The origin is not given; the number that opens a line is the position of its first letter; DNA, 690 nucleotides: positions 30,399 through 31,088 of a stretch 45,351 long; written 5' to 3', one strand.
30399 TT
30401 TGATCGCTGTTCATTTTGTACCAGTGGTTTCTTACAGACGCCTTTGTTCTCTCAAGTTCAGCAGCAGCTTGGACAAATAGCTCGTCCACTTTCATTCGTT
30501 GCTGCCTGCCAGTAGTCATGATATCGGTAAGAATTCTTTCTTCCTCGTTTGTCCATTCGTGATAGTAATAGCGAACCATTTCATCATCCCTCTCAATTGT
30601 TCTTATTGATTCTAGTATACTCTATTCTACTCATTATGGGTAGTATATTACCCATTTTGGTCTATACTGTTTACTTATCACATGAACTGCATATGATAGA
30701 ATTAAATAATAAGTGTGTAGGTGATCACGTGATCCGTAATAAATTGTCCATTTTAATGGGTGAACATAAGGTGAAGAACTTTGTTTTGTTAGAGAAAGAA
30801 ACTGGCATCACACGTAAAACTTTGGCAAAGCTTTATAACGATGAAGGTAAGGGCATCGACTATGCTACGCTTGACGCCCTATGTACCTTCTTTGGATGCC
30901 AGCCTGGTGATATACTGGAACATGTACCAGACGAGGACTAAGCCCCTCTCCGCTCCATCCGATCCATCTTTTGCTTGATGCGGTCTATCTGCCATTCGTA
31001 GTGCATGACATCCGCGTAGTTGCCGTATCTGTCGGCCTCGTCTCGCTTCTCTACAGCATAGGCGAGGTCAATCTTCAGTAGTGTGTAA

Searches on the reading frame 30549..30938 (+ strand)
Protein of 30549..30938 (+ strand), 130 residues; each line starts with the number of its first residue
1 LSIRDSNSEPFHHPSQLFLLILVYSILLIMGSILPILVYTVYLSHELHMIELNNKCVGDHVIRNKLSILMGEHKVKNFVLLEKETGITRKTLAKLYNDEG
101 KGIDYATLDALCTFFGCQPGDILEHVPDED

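Call 72: search_protein_families(library=pfam, proteins=[window:30549-30938:+], max_evalue=0.01)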
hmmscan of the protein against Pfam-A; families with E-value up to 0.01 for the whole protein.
window:30549-30938:+ (130 aa): 2 families
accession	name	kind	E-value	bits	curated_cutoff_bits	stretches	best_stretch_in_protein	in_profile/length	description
PF13443.12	HTH_26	-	7.8e-18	64.9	22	1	65-128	1-63/63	Cro/C1-type HTH DNA-binding domain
PF12844.13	HTH_19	-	0.0033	17.8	30.2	0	81-123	18-59/64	Helix-turn-helix domain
